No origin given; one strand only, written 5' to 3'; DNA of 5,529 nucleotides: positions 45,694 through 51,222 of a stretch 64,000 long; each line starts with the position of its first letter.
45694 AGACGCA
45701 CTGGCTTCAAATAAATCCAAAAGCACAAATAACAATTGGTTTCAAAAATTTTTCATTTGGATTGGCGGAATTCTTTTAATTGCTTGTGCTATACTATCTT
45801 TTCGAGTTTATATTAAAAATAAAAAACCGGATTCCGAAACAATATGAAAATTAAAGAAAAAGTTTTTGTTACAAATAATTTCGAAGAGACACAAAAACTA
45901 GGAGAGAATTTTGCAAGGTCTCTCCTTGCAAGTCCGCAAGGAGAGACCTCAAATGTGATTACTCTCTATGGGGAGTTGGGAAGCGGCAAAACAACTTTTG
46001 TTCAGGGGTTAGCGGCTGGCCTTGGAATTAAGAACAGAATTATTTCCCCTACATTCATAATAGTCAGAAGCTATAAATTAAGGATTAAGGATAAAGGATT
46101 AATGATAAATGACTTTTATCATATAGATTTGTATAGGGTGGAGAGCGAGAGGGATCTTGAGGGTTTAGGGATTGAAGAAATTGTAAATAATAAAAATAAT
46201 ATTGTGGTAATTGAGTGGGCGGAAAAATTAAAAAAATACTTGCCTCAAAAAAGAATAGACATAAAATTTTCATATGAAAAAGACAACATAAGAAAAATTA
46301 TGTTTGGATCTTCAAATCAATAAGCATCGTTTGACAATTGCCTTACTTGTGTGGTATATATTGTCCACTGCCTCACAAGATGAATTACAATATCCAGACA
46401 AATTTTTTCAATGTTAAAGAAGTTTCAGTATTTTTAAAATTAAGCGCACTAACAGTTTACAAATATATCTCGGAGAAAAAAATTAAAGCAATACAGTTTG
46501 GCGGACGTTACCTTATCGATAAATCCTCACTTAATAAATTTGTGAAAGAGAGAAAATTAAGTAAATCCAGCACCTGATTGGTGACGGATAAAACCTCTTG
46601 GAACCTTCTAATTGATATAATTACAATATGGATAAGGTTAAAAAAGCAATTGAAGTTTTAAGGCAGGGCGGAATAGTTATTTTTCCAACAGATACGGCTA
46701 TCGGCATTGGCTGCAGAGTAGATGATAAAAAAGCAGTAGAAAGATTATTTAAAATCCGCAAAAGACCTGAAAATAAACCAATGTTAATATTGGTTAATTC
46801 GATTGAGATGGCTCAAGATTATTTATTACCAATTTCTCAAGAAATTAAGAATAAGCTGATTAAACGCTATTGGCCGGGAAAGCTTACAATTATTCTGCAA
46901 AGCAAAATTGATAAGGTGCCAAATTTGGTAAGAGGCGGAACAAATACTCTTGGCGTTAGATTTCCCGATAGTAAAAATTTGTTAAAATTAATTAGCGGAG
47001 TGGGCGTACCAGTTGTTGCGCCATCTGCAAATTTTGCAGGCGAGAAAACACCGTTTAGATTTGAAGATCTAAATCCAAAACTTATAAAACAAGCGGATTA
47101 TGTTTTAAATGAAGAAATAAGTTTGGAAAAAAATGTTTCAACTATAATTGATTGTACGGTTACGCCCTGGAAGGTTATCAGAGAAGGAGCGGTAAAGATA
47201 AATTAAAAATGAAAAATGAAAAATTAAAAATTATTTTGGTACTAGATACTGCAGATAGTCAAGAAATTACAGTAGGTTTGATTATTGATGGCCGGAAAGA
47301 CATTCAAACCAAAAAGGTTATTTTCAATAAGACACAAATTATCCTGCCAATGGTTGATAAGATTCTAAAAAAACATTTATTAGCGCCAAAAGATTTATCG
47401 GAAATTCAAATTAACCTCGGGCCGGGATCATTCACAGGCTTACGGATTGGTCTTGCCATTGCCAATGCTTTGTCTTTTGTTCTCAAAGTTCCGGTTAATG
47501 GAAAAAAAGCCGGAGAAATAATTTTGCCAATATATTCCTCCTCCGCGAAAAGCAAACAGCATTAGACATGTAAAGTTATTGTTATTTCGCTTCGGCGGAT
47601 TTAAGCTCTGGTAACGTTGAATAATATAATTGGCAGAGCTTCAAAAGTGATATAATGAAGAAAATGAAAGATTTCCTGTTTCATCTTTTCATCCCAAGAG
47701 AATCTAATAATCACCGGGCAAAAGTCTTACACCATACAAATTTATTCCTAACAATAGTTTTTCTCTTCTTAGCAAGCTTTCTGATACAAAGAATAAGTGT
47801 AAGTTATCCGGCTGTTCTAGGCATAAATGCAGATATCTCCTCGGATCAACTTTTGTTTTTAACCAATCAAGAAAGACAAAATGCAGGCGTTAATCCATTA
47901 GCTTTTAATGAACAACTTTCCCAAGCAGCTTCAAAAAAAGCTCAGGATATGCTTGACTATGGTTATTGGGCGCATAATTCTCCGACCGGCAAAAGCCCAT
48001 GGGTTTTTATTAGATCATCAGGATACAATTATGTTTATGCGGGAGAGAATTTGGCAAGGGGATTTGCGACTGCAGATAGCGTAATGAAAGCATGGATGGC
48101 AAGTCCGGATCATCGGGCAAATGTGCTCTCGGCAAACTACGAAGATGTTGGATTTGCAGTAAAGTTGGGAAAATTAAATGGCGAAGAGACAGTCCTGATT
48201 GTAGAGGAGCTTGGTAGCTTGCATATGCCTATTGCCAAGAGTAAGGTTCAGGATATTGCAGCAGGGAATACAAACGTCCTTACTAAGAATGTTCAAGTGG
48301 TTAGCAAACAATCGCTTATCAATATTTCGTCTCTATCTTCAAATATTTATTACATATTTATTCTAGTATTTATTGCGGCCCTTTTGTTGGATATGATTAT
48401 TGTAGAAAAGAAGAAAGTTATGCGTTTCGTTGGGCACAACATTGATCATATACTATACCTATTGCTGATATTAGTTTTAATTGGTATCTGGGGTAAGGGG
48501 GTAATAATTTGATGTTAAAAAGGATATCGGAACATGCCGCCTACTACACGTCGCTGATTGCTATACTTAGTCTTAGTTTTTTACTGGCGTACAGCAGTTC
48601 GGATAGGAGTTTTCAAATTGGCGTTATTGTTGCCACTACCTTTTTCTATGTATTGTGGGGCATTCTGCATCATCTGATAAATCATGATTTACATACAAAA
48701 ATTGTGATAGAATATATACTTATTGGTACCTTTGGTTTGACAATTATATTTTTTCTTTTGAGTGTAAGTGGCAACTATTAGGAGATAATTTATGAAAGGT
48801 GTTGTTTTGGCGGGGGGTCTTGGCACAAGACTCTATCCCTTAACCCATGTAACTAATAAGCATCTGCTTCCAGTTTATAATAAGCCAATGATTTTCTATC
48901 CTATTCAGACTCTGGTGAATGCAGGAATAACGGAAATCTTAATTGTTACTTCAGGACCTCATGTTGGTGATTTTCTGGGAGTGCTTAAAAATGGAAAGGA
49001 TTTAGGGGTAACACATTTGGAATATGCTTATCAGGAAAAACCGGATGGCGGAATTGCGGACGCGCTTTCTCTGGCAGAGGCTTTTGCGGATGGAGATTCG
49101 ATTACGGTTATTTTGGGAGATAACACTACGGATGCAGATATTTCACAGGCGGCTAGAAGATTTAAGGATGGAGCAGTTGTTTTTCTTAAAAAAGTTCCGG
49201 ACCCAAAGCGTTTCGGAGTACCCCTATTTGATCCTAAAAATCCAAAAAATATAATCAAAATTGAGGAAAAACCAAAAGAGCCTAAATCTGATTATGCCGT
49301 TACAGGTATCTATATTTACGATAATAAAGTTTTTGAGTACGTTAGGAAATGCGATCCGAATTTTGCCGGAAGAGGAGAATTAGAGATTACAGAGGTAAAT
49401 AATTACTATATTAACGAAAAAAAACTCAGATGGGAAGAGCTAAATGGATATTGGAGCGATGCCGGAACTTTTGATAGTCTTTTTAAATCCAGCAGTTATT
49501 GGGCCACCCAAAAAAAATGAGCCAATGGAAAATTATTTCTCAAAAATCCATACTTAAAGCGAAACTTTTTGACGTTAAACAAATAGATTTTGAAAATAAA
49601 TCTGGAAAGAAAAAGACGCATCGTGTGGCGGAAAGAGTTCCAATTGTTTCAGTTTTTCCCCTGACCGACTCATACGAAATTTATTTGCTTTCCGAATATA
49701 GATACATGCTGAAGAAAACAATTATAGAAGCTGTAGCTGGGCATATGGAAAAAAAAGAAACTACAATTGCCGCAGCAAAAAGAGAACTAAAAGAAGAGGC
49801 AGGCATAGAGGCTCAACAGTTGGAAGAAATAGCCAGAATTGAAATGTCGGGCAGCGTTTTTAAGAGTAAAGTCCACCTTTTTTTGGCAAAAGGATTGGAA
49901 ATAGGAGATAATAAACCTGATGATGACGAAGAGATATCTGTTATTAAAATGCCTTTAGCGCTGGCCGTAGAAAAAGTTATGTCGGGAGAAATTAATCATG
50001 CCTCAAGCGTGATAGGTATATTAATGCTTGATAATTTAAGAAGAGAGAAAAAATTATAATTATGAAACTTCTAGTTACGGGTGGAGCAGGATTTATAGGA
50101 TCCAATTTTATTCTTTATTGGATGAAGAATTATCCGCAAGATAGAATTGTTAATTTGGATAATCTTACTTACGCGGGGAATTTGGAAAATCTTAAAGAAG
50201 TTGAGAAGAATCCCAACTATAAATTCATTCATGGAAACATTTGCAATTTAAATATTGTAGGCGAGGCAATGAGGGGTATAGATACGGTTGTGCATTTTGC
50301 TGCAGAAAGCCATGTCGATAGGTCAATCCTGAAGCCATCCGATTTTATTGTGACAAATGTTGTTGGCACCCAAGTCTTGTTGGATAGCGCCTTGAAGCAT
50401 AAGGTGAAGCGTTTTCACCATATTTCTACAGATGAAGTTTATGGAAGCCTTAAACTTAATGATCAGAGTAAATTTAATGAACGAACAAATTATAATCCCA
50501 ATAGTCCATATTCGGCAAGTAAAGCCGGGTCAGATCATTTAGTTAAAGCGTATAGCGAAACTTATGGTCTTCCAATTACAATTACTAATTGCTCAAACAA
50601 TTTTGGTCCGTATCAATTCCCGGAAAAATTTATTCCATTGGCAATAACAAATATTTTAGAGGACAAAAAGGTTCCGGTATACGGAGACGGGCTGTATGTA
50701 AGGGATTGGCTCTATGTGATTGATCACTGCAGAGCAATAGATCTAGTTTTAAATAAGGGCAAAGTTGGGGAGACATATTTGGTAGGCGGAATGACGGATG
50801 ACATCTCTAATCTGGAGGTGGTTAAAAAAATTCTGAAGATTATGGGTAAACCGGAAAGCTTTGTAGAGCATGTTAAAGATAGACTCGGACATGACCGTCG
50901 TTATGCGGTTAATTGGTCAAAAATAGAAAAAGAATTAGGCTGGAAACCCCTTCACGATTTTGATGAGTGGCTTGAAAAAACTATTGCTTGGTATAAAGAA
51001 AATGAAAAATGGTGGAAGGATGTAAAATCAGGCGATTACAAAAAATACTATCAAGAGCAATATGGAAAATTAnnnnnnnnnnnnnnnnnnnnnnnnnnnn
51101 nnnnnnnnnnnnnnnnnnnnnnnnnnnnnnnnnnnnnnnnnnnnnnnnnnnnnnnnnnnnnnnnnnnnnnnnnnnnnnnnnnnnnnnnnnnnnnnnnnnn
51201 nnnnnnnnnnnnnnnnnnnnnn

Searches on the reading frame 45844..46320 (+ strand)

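Call 41: search_protein_families(library=pfam, proteins=[window:45844-46320:+], max_evalue=0.001)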
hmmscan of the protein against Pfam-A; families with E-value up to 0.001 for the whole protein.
window:45844-46320:+ (159 aa): 2 families
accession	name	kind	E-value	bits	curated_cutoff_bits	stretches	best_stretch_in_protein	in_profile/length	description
PF02367.23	TsaE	-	2.6e-36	124.9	26.6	1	11-151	2-127/128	Threonylcarbamoyl adenosine biosynthesis protein TsaE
PF13476.12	AAA_23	-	0.00089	20.4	27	0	36-140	19-107/201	AAA domain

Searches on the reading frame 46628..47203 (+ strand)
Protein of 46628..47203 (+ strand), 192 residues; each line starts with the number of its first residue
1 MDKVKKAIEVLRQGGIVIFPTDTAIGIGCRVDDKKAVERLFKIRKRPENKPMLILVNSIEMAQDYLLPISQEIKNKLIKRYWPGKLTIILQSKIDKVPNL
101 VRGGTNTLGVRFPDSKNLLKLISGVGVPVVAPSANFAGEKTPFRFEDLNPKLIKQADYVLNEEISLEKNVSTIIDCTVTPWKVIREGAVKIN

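Call 41: search_protein_families(library=pfam, proteins=[window:46628-47203:+], max_evalue=0.001)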
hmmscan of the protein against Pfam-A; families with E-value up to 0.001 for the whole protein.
window:46628-47203:+ (192 aa): 1 family
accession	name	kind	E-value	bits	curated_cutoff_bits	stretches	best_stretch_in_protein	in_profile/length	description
PF01300.24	Sua5_yciO_yrdC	-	4.6e-51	173.3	25.1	1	9-187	1-178/178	Telomere recombination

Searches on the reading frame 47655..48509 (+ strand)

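Call 41: search_protein_families(library=pfam, proteins=[window:47655-48509:+], max_evalue=0.001)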
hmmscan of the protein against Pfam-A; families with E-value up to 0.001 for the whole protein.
window:47655-48509:+ (285 aa): 1 family
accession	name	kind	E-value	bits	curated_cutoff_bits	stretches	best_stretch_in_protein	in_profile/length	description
PF00188.32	CAP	-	4.8e-21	76.2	21.1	1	69-173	3-106/117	Cysteine-rich secretory protein family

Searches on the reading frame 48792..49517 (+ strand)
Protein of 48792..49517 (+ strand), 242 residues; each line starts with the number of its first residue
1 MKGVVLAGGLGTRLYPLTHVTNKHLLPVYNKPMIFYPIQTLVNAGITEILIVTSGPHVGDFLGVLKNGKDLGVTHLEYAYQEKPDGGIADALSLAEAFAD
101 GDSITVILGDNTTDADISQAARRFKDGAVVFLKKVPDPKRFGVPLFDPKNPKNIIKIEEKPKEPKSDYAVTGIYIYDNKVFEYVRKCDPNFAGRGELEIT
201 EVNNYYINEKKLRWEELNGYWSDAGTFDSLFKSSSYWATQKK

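Call 41: search_protein_families(library=pfam, proteins=[window:48792-49517:+], max_evalue=0.001)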
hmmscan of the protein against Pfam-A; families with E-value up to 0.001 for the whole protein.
window:48792-49517:+ (242 aa): 2 families
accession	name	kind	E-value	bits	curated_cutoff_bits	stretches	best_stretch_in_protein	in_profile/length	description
PF00483.29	NTP_transferase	-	9.2e-53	179.8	21.2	1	2-235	1-240/245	Nucleotidyl transferase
PF12804.13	NTP_transf_3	-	4e-10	40.5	27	1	3-125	1-112/160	MobA-like NTP transferase domain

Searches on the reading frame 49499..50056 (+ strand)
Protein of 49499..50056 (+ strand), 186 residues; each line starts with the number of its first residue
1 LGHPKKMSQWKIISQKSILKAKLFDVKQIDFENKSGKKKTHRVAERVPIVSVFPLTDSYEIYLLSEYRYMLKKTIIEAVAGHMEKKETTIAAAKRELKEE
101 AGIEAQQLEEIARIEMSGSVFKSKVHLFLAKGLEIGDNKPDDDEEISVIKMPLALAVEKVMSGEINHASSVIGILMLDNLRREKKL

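Call 41: search_protein_families(library=pfam, proteins=[window:49499-50056:+], max_evalue=0.001)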
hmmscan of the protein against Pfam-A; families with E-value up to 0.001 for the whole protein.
window:49499-50056:+ (186 aa): 1 family
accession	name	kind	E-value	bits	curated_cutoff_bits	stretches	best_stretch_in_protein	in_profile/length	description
PF00293.34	NUDIX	-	5.1e-13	49.6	21.1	1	47-156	3-118/134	NUDIX domain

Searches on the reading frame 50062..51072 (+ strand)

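Call 41: search_protein_families(library=pfam, proteins=[window:50062-51072:+], max_evalue=0.001)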
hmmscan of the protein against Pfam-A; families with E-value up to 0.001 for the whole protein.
window:50062-51072:+ (337 aa): 7 families
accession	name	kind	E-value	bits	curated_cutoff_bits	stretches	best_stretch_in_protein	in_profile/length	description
PF16363.11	GDP_Man_Dehyd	-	1.9e-80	271.3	27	1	4-307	1-332/332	GDP-mannose 4,6 dehydratase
PF01370.27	Epimerase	-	9.8e-66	222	20.9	1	4-242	2-240/240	NAD dependent epimerase/dehydratase family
PF01073.25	3Beta_HSD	-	1.3e-18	67.4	22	1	4-219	1-218/280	3-beta hydroxysteroid dehydrogenase/isomerase family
PF02719.21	Polysacc_synt_2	-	1.6e-16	60.8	20.2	1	3-128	1-133/293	Polysaccharide biosynthesis protein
PF07993.18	NAD_binding_4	-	4.7e-14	52.6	20.1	1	5-179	1-206/258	Male sterility protein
PF04321.23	RmlD_sub_bind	-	1.4e-07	31.4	27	1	1-167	1-142/287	RmlD substrate binding domain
PF13460.12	NAD_binding_10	-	9.4e-07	29.3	27.2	1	40-163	28-133/184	NAD(P)H-binding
